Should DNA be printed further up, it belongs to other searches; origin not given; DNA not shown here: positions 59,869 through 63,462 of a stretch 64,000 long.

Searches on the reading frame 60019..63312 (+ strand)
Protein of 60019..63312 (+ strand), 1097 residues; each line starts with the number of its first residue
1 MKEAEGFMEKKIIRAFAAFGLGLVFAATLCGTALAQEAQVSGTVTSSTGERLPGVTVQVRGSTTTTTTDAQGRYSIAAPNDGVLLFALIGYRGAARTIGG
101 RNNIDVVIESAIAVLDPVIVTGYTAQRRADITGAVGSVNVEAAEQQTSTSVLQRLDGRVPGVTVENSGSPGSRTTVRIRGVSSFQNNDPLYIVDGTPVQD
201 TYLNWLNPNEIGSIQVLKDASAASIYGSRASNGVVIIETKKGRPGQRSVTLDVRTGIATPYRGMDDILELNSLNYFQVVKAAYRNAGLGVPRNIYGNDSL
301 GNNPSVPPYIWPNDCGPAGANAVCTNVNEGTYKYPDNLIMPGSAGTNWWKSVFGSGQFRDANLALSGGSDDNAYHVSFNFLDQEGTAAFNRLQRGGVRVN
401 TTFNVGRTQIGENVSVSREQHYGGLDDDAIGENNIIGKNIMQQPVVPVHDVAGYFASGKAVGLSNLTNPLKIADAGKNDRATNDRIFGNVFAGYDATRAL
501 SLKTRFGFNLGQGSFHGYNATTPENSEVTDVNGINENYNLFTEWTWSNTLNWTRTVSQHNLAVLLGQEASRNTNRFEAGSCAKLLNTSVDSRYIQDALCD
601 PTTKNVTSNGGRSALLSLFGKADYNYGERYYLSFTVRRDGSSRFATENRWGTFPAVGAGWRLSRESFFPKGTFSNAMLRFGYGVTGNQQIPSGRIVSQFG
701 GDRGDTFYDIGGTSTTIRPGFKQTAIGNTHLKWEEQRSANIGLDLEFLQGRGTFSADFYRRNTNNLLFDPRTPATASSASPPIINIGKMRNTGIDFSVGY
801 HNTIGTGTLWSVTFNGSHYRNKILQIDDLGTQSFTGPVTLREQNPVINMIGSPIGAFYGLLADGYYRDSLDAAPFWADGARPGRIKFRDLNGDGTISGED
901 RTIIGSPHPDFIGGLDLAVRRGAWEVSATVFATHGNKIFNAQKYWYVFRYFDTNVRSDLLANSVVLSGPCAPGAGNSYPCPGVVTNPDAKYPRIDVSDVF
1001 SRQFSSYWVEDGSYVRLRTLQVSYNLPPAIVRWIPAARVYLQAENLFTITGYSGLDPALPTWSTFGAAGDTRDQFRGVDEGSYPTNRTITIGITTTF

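Call 69: search_protein_families(library=pfam, proteins=[window:60019-63312:+], max_evalue=0.00001)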
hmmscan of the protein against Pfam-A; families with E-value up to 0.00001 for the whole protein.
window:60019-63312:+ (1097 aa): 4 families
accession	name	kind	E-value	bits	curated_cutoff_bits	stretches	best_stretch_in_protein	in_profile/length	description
PF00593.30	TonB_dep_Rec_b-barrel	-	4.4e-20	73.4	27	1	477-821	50-347/436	TonB dependent receptor-like, beta-barrel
PF07715.20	Plug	-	1.8e-18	67.5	23.9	1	129-234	3-107/107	TonB-dependent Receptor Plug Domain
PF13715.12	CarbopepD_reg_2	-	1.3e-11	44.7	32.2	1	40-116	1-84/88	CarboxypepD_reg-like domain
PF13620.12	CarboxypepD_reg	-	6.3e-09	36.5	32.3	1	39-96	1-64/82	Carboxypeptidase regulatory-like domain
